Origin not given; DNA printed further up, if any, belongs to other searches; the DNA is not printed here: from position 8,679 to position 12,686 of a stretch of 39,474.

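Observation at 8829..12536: Giant 1235-aa fusion of a GT9 heptosyltransferase-like domain, about 770 aa of unknown sequence, and a Kdo/WaaP/RIO-like kinase domain, in an archaeon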

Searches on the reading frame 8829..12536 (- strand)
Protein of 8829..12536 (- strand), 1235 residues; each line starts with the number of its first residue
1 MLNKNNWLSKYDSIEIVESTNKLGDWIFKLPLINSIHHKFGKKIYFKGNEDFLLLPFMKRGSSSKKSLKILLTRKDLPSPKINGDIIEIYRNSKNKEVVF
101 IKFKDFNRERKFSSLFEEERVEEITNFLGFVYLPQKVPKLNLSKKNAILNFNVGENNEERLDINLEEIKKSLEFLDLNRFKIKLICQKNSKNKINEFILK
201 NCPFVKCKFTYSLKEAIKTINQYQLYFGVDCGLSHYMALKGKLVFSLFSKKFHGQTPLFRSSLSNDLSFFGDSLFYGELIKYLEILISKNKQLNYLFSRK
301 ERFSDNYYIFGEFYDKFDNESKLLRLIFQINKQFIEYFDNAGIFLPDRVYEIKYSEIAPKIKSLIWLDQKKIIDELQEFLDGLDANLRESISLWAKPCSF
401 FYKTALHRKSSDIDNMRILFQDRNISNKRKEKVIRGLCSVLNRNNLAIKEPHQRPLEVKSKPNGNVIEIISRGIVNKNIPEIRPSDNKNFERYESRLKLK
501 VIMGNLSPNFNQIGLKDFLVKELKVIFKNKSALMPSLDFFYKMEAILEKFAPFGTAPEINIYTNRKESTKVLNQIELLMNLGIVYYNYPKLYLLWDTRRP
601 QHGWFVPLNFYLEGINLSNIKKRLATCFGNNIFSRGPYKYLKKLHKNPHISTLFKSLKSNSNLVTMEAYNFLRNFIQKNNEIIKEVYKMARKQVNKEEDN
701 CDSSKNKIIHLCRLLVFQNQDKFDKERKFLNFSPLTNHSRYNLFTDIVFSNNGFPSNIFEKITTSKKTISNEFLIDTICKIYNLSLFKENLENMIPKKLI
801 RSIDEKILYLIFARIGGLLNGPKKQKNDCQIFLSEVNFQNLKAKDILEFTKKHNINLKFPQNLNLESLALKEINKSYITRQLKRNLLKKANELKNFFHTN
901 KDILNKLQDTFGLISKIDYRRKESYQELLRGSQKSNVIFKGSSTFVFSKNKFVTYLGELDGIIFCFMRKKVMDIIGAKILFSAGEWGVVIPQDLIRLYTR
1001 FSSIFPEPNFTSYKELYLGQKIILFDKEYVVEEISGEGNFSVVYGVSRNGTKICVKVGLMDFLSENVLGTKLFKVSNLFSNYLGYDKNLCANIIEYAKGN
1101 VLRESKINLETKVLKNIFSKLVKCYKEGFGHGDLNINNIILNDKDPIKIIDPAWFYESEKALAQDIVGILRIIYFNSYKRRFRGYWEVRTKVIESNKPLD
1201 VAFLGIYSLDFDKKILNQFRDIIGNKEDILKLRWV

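Call 6: search_protein_families(library=pfam, proteins=[window:8829-12536:-], max_evalue=1)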
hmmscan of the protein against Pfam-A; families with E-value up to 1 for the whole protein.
window:8829-12536:- (1235 aa): 6 families
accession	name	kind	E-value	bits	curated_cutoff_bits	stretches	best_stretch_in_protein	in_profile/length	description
PF23013.2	IML1_N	-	0.00031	21.4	27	1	64-110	14-59/89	IML1 N-terminal double psi beta barrel domain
PF01075.23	Glyco_transf_9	-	0.007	16.2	22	1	180-260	138-221/247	Glycosyltransferase family 9 (heptosyltransferase)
PF01163.29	RIO1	-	0.03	14.4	22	1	1109-1157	105-153/187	RIO domain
PF19974.5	TCAD9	-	0.058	13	40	1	1113-1151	283-320/429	Ternary complex associated domain 9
PF00069.31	Pkinase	-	0.14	11.9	31.7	1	1092-1151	75-141/263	Protein kinase domain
PF22317.1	PolB_N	-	0.23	11.9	27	1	655-692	2-38/54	DNA polymerase II small subunit, N-terminal domain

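Call 7: search_protein_families(library=ncbifam, proteins=[window:8829-12536:-], max_evalue=1)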
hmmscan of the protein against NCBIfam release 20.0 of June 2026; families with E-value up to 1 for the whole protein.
window:8829-12536:- (1235 aa): 6 families
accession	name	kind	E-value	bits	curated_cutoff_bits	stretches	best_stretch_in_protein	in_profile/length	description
TIGR03724.2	arch_bud32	equivalog_domain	0.00046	19.7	125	1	1093-1155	71-131/193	KEOPS complex kinase/ATPase Bud32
NF002475.0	PRK01723.1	equivalog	0.00093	18.3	142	1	1083-1151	118-186/241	3-deoxy-D-manno-octulosonic acid kinase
NF038151.1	lanthi_synth_III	equivalog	0.021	13.2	575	1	1111-1151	339-379/833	class III lanthionine synthetase LanKC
NF011464.0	PRK14879.1-7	equivalog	0.026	14.2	246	1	1093-1166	84-162/221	Kae1-associated kinase Bud32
TIGR02193.1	heptsyl_trn_I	equivalog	0.065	12.5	185.3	1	177-251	210-284/320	lipopolysaccharide heptosyltransferase I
NF007174.0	PRK09605.1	equivalog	0.11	11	447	1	1094-1154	415-472/535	bifunctional N(6)-L-threonylcarbamoyladenine synthase/serine/threonine protein kinase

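Call 8: find_homologous_proteins(query=window:8832-12536:-, max_evalue=0.001)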
Query window:8832-12536:- (1235 aa): 3 proteins with E <= 0.001 among 8000 candidates.
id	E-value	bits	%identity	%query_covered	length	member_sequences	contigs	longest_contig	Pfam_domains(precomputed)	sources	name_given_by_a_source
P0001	0.0e+0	2746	100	100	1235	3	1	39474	-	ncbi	-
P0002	1.5e-60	223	29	67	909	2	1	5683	-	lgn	-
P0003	4.5e-50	189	25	66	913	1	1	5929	-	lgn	-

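Call 12: list_cluster_members(proteins=[P0001, P0002, P0003])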
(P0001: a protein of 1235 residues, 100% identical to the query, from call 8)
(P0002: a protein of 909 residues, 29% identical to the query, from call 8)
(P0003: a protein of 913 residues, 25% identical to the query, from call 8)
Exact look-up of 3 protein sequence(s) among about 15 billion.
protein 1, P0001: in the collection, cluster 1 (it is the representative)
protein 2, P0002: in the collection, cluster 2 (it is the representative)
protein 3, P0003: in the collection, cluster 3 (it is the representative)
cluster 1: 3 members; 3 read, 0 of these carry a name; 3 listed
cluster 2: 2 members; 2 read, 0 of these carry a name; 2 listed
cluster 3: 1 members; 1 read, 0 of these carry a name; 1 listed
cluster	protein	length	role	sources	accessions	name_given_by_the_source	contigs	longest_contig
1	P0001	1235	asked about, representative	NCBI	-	-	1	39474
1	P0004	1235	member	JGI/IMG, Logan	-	-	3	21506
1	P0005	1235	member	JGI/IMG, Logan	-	-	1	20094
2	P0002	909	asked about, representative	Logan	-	-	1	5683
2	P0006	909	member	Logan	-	-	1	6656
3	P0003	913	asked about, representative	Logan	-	-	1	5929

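Call 14: find_encoding_contigs(protein=P0002, flank=10000)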
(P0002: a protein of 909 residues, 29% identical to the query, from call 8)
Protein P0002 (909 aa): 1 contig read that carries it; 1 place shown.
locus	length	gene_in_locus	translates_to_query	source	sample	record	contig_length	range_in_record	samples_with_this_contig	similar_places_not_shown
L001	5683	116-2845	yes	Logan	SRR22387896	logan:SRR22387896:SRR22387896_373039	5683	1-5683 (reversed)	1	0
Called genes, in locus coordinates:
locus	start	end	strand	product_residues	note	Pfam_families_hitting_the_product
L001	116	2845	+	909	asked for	-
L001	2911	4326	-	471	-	PF04055:Radical_SAM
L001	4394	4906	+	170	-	PF00293:NUDIX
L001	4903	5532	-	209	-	-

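Call 15: find_encoding_contigs(protein=P0003, flank=10000)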
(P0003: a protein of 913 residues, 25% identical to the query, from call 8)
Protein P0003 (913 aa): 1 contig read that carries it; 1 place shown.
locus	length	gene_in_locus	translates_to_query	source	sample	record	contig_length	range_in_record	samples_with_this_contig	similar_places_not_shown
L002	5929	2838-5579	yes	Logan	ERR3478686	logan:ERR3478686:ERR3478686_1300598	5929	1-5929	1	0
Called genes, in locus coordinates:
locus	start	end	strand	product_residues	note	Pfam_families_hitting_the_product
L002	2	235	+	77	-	?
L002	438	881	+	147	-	PF01272:GreA_GreB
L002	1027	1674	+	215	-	PF02668:TauD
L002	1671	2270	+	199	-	-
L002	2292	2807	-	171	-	PF00293:NUDIX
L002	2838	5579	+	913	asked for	-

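Call 31: find_encoding_contigs(protein=P0004, flank=10000)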
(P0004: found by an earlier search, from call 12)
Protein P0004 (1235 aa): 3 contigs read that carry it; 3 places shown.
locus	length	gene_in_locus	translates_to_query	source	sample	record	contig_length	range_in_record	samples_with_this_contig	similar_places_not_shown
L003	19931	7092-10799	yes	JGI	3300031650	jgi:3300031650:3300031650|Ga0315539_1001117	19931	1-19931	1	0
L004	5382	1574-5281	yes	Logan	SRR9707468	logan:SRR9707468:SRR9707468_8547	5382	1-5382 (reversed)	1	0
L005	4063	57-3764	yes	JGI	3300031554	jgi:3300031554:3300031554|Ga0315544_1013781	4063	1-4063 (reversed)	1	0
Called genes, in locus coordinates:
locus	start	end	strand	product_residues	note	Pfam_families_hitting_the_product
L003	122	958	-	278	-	PF00288:GHMP_kinases_N, PF08544:GHMP_kinases_C (weak)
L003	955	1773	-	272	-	PF00480:ROK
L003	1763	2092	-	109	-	PF01050:MannoseP_isomer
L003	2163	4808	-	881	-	PF00690:Cation_ATPase_N, PF00122:E1-E2_ATPase, PF13246:Cation_ATPase, PF00702:Hydrolase, PF00689:Cation_ATPase_C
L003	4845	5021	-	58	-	-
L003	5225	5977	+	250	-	PF14582:Metallophos_3 (weak), PF00149:Metallophos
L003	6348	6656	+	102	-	PF00338:Ribosomal_S10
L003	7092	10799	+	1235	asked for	-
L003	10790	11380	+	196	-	PF02475:TRM5-TYW2_MTfase (weak), PF05175:MTS (weak), PF09445:Methyltransf_15, PF13847:Methyltransf_31, PF13649:Methyltransf_25 (weak)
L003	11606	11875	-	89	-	PF01866:Diphthamide_syn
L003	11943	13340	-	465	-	PF02934:GatB_N, PF02637:GatB_Yqey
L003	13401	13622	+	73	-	-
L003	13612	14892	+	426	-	PF18195:GatD_N, PF00710:Asparaginase, PF17763:Asparaginase_C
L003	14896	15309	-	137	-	-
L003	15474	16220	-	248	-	-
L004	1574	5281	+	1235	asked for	-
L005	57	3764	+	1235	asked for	-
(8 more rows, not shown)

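Call 32: find_encoding_contigs(protein=P0005, flank=10000)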
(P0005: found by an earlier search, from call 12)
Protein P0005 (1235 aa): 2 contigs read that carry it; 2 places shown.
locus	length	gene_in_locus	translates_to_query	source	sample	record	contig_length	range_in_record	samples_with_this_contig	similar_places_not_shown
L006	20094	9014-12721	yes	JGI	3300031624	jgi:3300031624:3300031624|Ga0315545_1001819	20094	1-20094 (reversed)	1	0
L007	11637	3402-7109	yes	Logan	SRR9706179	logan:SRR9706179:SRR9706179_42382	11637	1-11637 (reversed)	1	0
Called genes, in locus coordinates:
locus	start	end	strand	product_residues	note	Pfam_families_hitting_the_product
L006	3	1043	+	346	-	?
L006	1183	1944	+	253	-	-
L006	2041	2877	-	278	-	PF00288:GHMP_kinases_N, PF08544:GHMP_kinases_C (weak)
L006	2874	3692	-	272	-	PF00480:ROK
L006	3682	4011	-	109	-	PF01050:MannoseP_isomer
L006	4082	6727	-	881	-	PF00690:Cation_ATPase_N, PF00122:E1-E2_ATPase, PF13246:Cation_ATPase, PF00702:Hydrolase, PF00689:Cation_ATPase_C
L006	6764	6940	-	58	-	-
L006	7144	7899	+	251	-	PF00149:Metallophos, PF14582:Metallophos_3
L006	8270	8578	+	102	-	PF00338:Ribosomal_S10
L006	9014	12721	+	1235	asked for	-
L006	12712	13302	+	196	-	PF02475:TRM5-TYW2_MTfase (weak), PF05175:MTS (weak), PF09445:Methyltransf_15, PF13847:Methyltransf_31, PF13649:Methyltransf_25 (weak)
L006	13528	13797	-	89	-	PF01866:Diphthamide_syn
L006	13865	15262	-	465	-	PF02934:GatB_N, PF02637:GatB_Yqey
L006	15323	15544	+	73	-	-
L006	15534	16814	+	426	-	PF18195:GatD_N, PF00710:Asparaginase, PF17763:Asparaginase_C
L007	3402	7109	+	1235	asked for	-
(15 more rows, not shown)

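Call 57: search_protein_families(library=padloc, proteins=[window:8832-12536:-], max_evalue=0.1)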
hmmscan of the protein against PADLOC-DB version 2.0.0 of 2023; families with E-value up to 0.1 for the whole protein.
window:8832-12536:- (1235 aa): 1 family
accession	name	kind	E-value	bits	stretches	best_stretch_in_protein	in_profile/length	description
PDLC04047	PD-T4-6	-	0.0027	14.8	1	1091-1151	87-154/327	-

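Call 61: search_protein_families(library=pfam, proteins=[L001:4903-5532:-, L001:4394-4906:+, L002:1027-1674:+, L001:2911-4326:-], max_evalue=0.01)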
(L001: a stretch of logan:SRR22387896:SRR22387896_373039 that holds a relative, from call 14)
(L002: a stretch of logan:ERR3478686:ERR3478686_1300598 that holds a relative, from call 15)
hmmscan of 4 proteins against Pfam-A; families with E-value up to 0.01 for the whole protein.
L001:4903-5532:- (209 aa): 3 families
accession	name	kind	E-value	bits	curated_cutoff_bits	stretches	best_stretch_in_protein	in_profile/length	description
PF13207.12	AAA_17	-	6.6e-05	23.6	27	1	14-142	2-127/136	AAA domain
PF13238.12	AAA_18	-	0.00087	20.2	29.4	1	12-122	3-95/128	AAA domain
PF03029.23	ATP_bind_1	-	0.0058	16.9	27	1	12-43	1-32/240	Conserved hypothetical ATP binding protein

L001:4394-4906:+ (170 aa): 2 families
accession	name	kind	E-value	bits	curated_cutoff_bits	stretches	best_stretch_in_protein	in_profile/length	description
PF00293.34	NUDIX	-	3.4e-12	47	21.1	1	15-136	5-122/134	NUDIX domain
PF16147.10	DUF4855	-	0.0087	15.7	27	1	41-92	67-120/313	Domain of unknown function (DUF4855)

L002:1027-1674:+ (215 aa): 1 family
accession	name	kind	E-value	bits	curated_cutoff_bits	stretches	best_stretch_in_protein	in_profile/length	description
PF02668.22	TauD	-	4.4e-18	66.6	27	1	2-203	28-265/267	Taurine catabolism dioxygenase TauD, TfdA family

L001:2911-4326:- (471 aa): 3 families
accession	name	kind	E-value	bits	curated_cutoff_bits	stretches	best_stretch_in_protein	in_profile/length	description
PF04055.27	Radical_SAM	-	6.9e-14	52.8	29.5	1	115-273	2-149/166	Radical SAM superfamily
PF06739.17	SBBP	-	0.0019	18.5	20.5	1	363-384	13-34/38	Beta-propeller repeat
PF13353.11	Fer4_12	-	0.0035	18.1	22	1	117-214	12-98/137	4Fe-4S single cluster domain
